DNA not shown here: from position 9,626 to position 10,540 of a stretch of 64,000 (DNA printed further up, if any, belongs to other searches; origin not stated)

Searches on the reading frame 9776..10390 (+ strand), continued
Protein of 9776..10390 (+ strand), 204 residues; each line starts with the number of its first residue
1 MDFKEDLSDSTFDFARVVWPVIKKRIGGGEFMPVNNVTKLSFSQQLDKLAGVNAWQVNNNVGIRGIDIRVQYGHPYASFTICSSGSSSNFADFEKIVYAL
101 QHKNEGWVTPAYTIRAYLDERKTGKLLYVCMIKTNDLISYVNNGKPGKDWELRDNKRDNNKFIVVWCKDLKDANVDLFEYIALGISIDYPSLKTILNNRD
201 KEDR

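Call 55: get_annotated_region(hit=H2, flank=3000)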
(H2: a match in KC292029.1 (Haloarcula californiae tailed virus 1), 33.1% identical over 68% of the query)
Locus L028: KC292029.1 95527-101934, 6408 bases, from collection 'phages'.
description: Halovirus HCTV-1, complete genome.
organism: Haloarcula californiae tailed virus 1 (NCBI taxid 1273746)
taxonomy: Viruses; Duplodnaviria; Heunggongvirae; Uroviricota; Caudoviricetes; Thumleimavirales; Druskaviridae; Hacavirus; Hacavirus HCTV1
host: Haloarcula californiae; source: -; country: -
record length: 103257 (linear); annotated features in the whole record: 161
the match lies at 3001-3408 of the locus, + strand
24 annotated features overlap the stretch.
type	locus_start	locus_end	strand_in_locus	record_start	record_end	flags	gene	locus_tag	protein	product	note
CDS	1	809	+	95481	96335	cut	135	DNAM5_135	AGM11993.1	hypothetical protein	-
CDS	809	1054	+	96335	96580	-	136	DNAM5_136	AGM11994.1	hypothetical protein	-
CDS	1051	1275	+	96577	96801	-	137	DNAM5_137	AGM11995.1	hypothetical protein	-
CDS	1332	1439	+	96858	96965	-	138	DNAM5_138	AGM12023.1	hypothetical protein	-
CDS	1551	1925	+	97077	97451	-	139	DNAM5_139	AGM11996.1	hypothetical protein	-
CDS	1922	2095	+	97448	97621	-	140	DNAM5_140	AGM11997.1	hypothetical protein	-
CDS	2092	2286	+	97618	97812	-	141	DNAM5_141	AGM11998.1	hypothetical protein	-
CDS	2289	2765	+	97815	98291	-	142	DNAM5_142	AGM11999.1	hypothetical protein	-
CDS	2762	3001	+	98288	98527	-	143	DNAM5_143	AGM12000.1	hypothetical protein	-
CDS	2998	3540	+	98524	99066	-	144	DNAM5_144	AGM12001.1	hypothetical protein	-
CDS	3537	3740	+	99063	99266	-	145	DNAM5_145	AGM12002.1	hypothetical protein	-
CDS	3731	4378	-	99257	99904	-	146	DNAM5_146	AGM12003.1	trimeric dUTPase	Trimeric dUTPase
CDS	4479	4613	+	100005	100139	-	147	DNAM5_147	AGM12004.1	hypothetical protein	-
CDS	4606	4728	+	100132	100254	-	148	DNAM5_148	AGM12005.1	hypothetical protein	-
CDS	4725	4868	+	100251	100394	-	149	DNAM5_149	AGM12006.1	hypothetical protein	-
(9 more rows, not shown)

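Call 64: find_encoding_contigs(protein=P0002, flank=3000, max_places=4)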
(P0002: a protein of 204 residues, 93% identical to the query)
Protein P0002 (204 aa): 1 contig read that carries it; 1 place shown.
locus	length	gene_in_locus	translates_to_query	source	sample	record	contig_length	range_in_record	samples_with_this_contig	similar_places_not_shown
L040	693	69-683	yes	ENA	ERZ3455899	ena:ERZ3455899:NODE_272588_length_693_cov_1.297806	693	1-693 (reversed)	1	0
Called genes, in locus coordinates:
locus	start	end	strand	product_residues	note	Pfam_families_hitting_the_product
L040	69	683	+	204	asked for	-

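Call 65: search_protein_families(library=ncbifam, proteins=[window:9776-10390:+, P0094], max_evalue=0.01)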
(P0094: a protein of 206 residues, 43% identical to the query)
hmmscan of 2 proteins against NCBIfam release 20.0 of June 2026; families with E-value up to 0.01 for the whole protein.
window:9776-10390:+ (204 aa): 0 families

P0094 (206 aa): 0 families

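Call 69: search_solved_structures(query=A5, max_evalue=10, show_alignments=2)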
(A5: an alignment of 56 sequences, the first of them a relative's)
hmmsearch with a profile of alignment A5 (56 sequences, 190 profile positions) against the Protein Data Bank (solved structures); distinct sequences matched with E-value up to 10: 2.
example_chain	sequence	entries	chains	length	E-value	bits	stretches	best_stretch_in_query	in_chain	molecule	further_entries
5cwo_A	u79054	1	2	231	9.6e-06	28.6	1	6-41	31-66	Designed helical repeat protein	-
8fbi_A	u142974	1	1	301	0.0059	19.5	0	6-41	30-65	KWOCA_39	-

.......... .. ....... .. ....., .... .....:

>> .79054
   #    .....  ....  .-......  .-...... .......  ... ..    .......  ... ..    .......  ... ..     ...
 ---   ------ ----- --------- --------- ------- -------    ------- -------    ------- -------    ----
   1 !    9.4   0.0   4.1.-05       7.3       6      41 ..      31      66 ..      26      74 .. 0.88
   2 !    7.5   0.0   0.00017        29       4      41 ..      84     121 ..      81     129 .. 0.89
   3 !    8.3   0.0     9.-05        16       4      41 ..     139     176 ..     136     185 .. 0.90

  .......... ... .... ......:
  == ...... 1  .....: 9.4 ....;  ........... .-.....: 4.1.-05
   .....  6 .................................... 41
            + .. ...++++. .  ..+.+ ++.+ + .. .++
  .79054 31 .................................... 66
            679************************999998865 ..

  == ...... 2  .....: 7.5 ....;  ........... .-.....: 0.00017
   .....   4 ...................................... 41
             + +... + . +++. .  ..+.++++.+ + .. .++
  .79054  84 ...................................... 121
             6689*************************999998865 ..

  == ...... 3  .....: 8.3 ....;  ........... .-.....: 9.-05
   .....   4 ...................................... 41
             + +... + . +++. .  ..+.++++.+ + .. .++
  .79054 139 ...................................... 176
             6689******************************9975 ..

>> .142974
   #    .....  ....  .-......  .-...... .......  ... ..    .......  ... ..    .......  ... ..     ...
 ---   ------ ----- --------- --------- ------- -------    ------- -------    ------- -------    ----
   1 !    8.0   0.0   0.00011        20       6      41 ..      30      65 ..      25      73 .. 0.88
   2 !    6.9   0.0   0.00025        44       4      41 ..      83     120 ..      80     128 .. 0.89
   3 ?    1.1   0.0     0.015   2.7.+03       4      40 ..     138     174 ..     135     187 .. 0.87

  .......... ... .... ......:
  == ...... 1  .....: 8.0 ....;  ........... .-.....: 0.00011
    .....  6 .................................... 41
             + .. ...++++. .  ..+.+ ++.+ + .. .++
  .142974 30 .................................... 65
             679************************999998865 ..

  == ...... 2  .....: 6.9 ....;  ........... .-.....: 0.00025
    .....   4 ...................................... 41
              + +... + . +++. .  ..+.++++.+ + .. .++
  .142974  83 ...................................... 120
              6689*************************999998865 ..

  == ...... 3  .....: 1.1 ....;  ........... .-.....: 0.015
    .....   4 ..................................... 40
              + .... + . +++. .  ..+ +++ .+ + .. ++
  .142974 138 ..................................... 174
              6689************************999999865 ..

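Call 70: search_protein_families(library=pfam, alignment_id=A5, max_evalue=0.1)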
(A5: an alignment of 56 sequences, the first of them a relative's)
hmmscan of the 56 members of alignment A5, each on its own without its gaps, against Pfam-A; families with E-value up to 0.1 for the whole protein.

A. member 1, P0094 (206 aa): 0 families

B. families by the number of members that match (of 56 scanned): 6 families
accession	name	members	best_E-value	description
PF19649.4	DUF6152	1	0.025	Family of unknown function (DUF6152)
PF23759.1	GBD_T9SS_assoc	1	0.028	Galactose binding domain-like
PF23430.1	DUF7117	1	0.039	Family of unknown function (DUF7117)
PF11121.13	DUF2639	1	0.039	Protein of unknown function (DUF2639)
PF05240.20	APOBEC_C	1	0.055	APOBEC-like C-terminal domain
PF22153.2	SelB_WH1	1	0.078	Elongation factor SelB, first winged-helix domain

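Call 75: fold_search(model_id=the predicted structure, library=viral)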
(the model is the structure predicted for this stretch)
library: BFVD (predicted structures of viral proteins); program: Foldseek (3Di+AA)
matches with E <= 10: 768; with E <= 0.001: 10
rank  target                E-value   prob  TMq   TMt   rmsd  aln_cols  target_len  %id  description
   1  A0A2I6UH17            8.4e-07  1.00  0.53  0.63   5.3       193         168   13  Uncharacterized protein [Salinibacter phage M31CR41-2]
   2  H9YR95                9.8e-06  1.00  0.50  0.45   7.9       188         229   12  (no name in the UniProt tables at hand)
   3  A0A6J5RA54            2.1e-05  1.00  0.48  0.59   5.3       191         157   15  Protein NO VEIN C-terminal domain-containing protein [uncultured Caudovirales phage]
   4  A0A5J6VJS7            2.9e-05  1.00  0.38  0.40  11.6       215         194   10  Uncharacterized protein [Megaviridae environmental sample]
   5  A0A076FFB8            1.7e-04  0.85  0.25  0.13  14.2       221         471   11  Uncharacterized protein [Aureococcus anophagefferens virus]
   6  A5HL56                2.0e-04  1.00  0.45  0.49   6.2       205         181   10  PfWMP3_05 [Phormidium phage Pf-WMP3]
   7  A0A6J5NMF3            3.1e-04  0.99  0.39  0.41  10.8       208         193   10  Uncharacterized protein [uncultured Caudovirales phage]
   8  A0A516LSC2            4.3e-04  1.00  0.44  0.53   6.0       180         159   10  (no name in the UniProt tables at hand)
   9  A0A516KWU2            6.7e-04  0.97  0.31  0.42   7.0       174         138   12  (no name in the UniProt tables at hand)
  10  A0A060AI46            8.1e-04  0.82  0.28  0.29  13.8       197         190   11  (no name in the UniProt tables at hand)
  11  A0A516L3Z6            1.3e-03  1.00  0.45  0.48   5.3       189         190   13  (no name in the UniProt tables at hand)
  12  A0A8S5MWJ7            1.3e-03  1.00  0.45  0.43   5.9       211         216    9  Uncharacterized protein [Siphoviridae sp. ctsBB38]
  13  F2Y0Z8                1.5e-03  0.63  0.25  0.19  14.6       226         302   11  (no name in the UniProt tables at hand)
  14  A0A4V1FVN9            1.7e-03  0.99  0.39  0.52   5.9       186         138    6  (no name in the UniProt tables at hand)
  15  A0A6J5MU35            2.0e-03  0.99  0.44  0.58   5.0       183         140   14  Uncharacterized protein [uncultured Caudovirales phage]
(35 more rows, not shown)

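Call 80: search_protein_families(library=phrogs, alignment_id=A5, max_evalue=0.001)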
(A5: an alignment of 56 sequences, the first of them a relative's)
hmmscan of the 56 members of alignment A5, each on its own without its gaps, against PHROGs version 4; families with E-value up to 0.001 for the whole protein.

A. member 1, P0094 (206 aa): 0 families

B. families by the number of members that match (of 56 scanned): 0 families

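Call 84: find_related_loci(query=A1, collection=genome_contigs, flank=5000)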
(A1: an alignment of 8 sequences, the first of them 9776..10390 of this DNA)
Query A1 (204 aa) in genome_contigs; peptide patterns used: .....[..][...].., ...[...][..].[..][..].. (x = any residue, [..] = any of these).
57 stretches matched a pattern; 20 encode a relative of the query (tblastn E <= 1e-3); 20 distinct loci.
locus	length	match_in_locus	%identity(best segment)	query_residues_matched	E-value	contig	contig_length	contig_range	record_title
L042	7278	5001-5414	45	3-138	2e-33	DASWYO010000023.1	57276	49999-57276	MAG TPA_asm: Lysobacteraceae bacterium isolate SMAG_U3713 k141_124854, whole genome shotgun sequence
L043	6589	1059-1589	38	7-177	2e-30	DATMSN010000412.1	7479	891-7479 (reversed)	MAG TPA_asm: Duganella sp. isolate SMAG_U12987 k141_312403, whole genome shotgun sequence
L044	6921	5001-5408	43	6-139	3e-30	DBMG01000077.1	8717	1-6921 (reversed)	MAG TPA_asm: Candidatus Accumulibacter sp. UBA704 UBA704_contig_3928, whole genome shotgun sequence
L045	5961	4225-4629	44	6-138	5e-30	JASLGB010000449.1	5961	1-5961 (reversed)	MAG: Dokdonella sp. isolate SHSU.bins.39 k141_2350467, whole genome shotgun sequence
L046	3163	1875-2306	39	2-137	1e-29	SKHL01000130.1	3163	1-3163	MAG: Limnochordia bacterium isolate CSBr16_202 CSBr16-60435, whole genome shotgun sequence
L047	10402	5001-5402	44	7-138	1e-29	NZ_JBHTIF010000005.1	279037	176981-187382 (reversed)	Lysobacter brunescens strain CCUG 55585 GCM70027549_18, whole genome shotgun sequence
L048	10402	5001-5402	46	7-138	2e-28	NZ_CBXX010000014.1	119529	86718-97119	Herbaspirillum sp. RV1423, whole genome shotgun sequence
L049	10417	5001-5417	39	2-137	3e-28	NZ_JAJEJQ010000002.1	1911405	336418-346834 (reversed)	Paraburkholderia adhaesiva strain ZD32-2 assembly_2, whole genome shotgun sequence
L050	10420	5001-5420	42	1-138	3e-28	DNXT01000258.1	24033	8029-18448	MAG TPA_asm: Lysobacteraceae bacterium isolate UBA8801 contig_524, whole genome shotgun sequence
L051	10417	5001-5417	39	2-137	3e-28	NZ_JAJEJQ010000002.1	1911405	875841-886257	Paraburkholderia adhaesiva strain ZD32-2 assembly_2, whole genome shotgun sequence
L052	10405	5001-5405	43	7-139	1e-27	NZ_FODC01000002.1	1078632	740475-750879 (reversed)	Duganella sp. CF517, whole genome shotgun sequence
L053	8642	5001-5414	39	7-142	8e-28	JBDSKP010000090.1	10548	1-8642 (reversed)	MAG: Duganella sp. isolate cluster1_bin.349 k127_14018794, whole genome shotgun sequence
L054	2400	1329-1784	38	7-152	3e-25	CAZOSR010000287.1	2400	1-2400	MAG TPA_asm: uncultured Coriobacteriaceae bacterium isolate binchicken_co27_17 genome assembly, contig: NODE_80204_lengt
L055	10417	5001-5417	38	7-143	6e-25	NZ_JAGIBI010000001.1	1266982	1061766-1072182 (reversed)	MAG: Herbaspirillum sp. isolate BIN44 scaffold1_cov0, whole genome shotgun sequence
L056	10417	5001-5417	37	3-139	2e-24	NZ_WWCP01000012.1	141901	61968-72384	Duganella lactea strain FT50W NODE_12_length_141901_cov_28.491233_12, whole genome shotgun sequence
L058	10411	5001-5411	39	5-138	1e-23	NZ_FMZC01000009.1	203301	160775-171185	Paracidovorax valerianellae strain DSM 16619, whole genome shotgun sequence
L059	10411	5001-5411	39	5-138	7e-23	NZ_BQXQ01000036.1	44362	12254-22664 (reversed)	Acidovorax sp. SUPP3334 sequence036, whole genome shotgun sequence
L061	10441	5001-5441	35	2-143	3e-18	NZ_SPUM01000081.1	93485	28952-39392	Massilia horti strain ONC3 EFN1C9VNH7, whole genome shotgun sequence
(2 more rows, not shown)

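Call 89: list_cluster_members(proteins=[L048:4977-5564:+, L056:4989-5579:+, L058:4992-5576:+, L055:4977-5567:+, L050:5001-5585:+, L059:4992-5597:+, L061:5004-5534:+, L047:4968-5561:+])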
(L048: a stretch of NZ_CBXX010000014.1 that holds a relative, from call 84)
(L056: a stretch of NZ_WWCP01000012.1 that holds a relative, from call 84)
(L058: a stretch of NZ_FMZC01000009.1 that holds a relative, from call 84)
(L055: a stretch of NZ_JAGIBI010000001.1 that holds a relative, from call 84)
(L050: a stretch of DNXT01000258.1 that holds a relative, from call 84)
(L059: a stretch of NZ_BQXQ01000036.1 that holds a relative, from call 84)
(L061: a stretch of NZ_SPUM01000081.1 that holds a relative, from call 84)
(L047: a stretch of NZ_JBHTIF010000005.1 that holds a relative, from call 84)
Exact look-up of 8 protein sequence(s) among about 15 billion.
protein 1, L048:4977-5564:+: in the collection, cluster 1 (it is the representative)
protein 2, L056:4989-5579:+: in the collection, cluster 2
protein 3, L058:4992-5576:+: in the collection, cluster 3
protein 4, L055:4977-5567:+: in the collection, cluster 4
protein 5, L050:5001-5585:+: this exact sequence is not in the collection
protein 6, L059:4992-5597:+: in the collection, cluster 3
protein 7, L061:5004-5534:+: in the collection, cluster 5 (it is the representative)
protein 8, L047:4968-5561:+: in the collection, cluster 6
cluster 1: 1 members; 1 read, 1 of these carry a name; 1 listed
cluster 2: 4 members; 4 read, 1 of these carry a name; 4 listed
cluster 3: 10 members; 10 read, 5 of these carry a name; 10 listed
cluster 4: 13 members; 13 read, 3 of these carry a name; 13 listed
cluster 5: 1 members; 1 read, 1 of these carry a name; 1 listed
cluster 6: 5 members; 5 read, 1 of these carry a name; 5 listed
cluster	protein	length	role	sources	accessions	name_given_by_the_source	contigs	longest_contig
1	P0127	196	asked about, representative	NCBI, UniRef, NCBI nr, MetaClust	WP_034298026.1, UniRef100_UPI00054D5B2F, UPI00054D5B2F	hypothetical protein [Herbaspirillum sp. RV1423] | hypothetical protein n=1 Tax=Herbaspirillum sp. RV1423 TaxID=1443993 RepID=UPI00054D5B2F | status=active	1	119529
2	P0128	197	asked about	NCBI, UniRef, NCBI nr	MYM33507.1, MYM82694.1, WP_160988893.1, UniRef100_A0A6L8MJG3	hypothetical protein GTP44_12085 [Duganella sp. FT50W] | Uncharacterized protein n=1 Tax=Duganella lactea TaxID=2692173 RepID=A0A6L8MJG3_9BURK | hypothetical protein [Duganella lactea]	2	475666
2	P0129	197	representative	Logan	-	-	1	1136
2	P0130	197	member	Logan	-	-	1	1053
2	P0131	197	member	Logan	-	-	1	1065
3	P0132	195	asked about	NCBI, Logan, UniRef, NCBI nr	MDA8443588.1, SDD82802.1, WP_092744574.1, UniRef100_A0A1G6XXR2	hypothetical protein [Paracidovorax valerianellae] | Uncharacterized protein n=1 Tax=Paracidovorax valerianellae TaxID=187868 ...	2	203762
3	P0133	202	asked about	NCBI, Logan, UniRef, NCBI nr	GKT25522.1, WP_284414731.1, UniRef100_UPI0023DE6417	hypothetical protein [Acidovorax sp. SUPP3334] | hypothetical protein n=1 Tax=Acidovorax sp. SUPP3334 TaxID=2920881 RepID=UPI0023DE6417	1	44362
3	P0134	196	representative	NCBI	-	-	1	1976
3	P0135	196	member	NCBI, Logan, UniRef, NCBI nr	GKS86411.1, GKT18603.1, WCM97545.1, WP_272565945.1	hypothetical protein AVHY2522_19435 [Acidovorax sp. SUPP2522] | hypothetical protein n=1 Tax=unclassified Acidovorax TaxID=2684926 RepID=UPI00234B713E | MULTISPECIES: hypothetical protein [unclassified Acidovorax]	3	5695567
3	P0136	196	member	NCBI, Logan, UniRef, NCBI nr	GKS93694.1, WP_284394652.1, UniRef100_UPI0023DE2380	hypothetical protein [Acidovorax sp. SUPP2825] | hypothetical protein n=1 Tax=Acidovorax sp. SUPP2825 TaxID=2920879 RepID=UPI0023DE2380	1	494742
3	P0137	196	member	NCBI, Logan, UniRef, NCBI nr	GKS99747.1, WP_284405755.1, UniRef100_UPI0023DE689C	hypothetical protein AVKW3434_10185 [Acidovorax sp. SUPP3434] | hypothetical protein n=1 Tax=Acidovorax sp. SUPP3434 TaxID=2920880 RepID=UPI0023DE689C | hypothetical protein [Acidovorax sp. SUPP3434]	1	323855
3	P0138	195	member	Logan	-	-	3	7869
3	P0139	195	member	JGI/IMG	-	-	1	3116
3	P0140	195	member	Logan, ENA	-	-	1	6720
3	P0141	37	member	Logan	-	-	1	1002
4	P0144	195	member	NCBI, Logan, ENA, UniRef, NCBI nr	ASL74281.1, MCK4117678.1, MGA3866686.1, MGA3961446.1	hypothetical protein G7939_12680 [Ralstonia solanacearum] | hypothetical protein n=1 Tax=Ralstonia pseudosolanacearum TaxID=1310165 ... | hypothetical protein [Ralstonia pseudosolanacearum]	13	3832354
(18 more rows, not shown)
